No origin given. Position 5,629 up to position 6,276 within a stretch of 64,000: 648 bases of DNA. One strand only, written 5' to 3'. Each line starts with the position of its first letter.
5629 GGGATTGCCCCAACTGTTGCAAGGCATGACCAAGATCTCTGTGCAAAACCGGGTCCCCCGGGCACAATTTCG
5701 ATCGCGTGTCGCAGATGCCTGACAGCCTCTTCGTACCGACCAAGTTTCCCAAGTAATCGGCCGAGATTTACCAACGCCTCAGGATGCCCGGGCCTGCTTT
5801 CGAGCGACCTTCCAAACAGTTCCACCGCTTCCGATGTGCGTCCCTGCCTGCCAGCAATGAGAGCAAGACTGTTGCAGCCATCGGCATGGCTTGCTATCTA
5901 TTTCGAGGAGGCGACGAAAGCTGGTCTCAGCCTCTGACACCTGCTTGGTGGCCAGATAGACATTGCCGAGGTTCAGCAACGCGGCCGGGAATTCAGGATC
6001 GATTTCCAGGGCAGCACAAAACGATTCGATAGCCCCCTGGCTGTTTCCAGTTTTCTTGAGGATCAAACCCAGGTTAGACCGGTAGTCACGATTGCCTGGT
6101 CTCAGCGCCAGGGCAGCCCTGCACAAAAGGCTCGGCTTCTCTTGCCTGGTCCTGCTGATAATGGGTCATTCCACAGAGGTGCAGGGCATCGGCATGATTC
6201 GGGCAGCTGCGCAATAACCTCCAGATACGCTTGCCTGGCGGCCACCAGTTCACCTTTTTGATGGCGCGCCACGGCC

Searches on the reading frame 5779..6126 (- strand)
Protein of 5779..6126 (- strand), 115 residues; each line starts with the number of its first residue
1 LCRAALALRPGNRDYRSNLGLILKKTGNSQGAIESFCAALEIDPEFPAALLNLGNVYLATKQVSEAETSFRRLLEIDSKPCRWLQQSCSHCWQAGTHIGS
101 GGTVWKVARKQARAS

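Call 83: search_protein_families(library=pfam, proteins=[window:5779-6126:-], max_evalue=0.001)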
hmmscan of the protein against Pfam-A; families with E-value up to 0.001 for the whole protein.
window:5779-6126:- (115 aa): 12 families
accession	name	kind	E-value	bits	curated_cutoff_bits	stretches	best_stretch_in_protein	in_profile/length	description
PF13181.12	TPR_8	-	9.3e-13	47.7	25.7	2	18-45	6-33/34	Tetratricopeptide repeat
PF07719.23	TPR_2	-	3.1e-12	46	27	1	47-78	1-32/34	Tetratricopeptide repeat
PF00515.34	TPR_1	-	3.5e-12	46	27.8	2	48-79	2-33/34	Tetratricopeptide repeat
PF13414.12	TPR_11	-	2e-11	43.8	26.8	1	24-59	5-40/42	TPR repeat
PF13432.12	TPR_16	-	2.4e-11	44.3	32.7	1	19-78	3-62/65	Tetratricopeptide repeat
PF14559.12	TPR_19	-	2.3e-10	41.1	25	1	27-78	5-56/68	Tetratricopeptide repeat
PF13431.12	TPR_17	-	6.4e-10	39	24.4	1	39-67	5-33/34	Tetratricopeptide repeat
PF13176.12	TPR_7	-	1.6e-07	31.3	27.9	0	49-78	1-30/36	Tetratricopeptide repeat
PF13424.12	TPR_12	-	2.5e-07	31.2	30.1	0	49-77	47-75/77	Tetratricopeptide repeat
PF13428.12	TPR_14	-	3.1e-06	27.8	23.5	0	19-55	7-43/44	Tetratricopeptide repeat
PF13374.12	TPR_10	-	8.7e-06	26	27.5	0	48-76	3-31/42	Tetratricopeptide repeat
PF13174.12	TPR_6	-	6.6e-05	23.7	26.3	0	49-75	2-28/33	Tetratricopeptide repeat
